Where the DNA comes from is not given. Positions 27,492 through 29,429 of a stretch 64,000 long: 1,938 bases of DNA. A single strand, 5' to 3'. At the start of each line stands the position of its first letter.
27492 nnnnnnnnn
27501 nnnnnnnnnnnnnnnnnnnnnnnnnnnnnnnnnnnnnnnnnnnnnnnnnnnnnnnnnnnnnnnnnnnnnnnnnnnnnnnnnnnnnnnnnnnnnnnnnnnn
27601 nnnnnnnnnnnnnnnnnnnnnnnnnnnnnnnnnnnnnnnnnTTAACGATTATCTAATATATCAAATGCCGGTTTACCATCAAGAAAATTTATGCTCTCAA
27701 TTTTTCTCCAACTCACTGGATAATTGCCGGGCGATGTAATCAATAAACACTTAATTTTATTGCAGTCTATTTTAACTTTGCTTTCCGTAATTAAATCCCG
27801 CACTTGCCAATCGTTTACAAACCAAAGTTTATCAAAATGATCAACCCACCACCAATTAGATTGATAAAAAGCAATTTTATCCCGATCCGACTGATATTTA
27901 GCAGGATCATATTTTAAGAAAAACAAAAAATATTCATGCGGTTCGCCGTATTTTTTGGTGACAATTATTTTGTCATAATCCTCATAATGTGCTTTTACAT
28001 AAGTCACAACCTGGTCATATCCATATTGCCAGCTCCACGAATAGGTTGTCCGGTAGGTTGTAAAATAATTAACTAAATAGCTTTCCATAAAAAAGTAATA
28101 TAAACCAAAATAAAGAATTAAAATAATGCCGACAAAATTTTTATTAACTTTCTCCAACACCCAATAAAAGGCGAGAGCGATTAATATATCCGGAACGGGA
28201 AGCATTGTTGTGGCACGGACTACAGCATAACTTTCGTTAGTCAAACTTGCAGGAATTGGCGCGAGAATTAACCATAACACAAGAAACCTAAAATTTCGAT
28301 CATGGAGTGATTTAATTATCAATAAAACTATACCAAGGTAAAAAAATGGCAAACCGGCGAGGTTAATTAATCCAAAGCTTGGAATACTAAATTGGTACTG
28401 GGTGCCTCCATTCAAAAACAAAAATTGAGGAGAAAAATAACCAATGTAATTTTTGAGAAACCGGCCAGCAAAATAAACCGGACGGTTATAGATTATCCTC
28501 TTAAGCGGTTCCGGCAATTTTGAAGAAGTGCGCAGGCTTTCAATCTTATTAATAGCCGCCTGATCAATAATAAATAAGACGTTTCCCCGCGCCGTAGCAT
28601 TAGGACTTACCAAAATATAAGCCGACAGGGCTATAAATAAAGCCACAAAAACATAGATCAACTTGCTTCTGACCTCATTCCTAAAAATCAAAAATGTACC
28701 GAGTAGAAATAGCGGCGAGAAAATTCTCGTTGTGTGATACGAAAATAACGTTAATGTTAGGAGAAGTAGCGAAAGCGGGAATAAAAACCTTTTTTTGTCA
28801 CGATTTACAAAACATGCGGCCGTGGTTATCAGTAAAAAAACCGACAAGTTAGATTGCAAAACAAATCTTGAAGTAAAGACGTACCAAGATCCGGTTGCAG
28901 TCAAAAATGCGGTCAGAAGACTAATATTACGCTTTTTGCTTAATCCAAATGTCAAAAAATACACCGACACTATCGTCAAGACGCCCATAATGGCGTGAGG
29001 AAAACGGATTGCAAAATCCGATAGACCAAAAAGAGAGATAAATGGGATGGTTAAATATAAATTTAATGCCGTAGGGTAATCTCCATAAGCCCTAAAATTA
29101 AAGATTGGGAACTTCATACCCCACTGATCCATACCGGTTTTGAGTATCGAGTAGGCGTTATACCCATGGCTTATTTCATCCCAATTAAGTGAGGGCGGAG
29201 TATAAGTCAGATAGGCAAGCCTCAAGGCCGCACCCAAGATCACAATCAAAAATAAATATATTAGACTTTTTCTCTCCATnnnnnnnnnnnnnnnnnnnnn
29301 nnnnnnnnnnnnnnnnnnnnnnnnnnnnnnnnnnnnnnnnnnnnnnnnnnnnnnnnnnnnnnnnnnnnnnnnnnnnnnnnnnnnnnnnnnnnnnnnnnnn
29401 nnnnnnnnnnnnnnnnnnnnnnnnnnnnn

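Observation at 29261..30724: Two PF10131 ('PTPS-related' membrane) paralogs embedded among GT39-like genes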

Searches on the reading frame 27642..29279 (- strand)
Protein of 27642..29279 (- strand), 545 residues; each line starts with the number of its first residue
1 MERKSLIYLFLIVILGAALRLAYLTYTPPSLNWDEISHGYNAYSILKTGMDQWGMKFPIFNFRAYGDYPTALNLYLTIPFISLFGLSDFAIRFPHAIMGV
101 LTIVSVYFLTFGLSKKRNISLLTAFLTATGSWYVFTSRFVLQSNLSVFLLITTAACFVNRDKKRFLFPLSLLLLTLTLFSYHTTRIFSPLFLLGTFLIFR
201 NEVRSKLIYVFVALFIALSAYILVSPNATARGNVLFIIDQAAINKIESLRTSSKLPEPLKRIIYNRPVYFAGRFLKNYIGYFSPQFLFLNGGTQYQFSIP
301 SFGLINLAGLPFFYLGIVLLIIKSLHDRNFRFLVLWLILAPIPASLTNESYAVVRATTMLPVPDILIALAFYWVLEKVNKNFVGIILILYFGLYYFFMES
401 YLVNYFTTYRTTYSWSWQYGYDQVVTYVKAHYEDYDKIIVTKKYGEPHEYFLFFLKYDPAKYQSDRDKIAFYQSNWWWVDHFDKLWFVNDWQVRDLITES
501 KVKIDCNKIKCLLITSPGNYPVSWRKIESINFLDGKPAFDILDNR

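Call 3: search_protein_families(library=pfam, proteins=[window:27642-29279:-], max_evalue=0.01)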
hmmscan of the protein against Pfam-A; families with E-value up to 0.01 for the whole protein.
window:27642-29279:- (545 aa): 2 families
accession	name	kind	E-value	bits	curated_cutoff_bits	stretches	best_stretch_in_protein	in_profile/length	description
PF13231.12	PMT_2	-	7.3e-08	33.2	26.1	1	78-227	11-157/160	Dolichyl-phosphate-mannose-protein mannosyltransferase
PF02366.24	PMT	-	1.4e-06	28.5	22.7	1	22-167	12-162/245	Dolichyl-phosphate-mannose-protein mannosyltransferase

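Call 79: search_solved_structures(query=window:27642-29279:-, max_evalue=0.01)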
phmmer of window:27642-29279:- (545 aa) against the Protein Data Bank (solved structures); distinct sequences matched with E-value up to 0.01: 0.

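Call 83: search_solved_structures(query=A4, max_evalue=1)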
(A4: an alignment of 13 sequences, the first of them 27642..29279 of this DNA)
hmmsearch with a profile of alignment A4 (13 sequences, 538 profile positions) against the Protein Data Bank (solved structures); distinct sequences matched with E-value up to 1: 2.
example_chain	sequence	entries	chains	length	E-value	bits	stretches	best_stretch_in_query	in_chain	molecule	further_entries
5ezm_A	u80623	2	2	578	4.7e-11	45.5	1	11-383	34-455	4-amino-4-deoxy-L-arabinose transferase or related glycosyltransferases of PMT family | 4-amino-4-deoxy-L-arabinose (L-Ara4N) transferase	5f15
6p25_A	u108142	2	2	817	0.00023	23.4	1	92-261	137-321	Dolichyl-phosphate-mannose--protein mannosyltransferase 1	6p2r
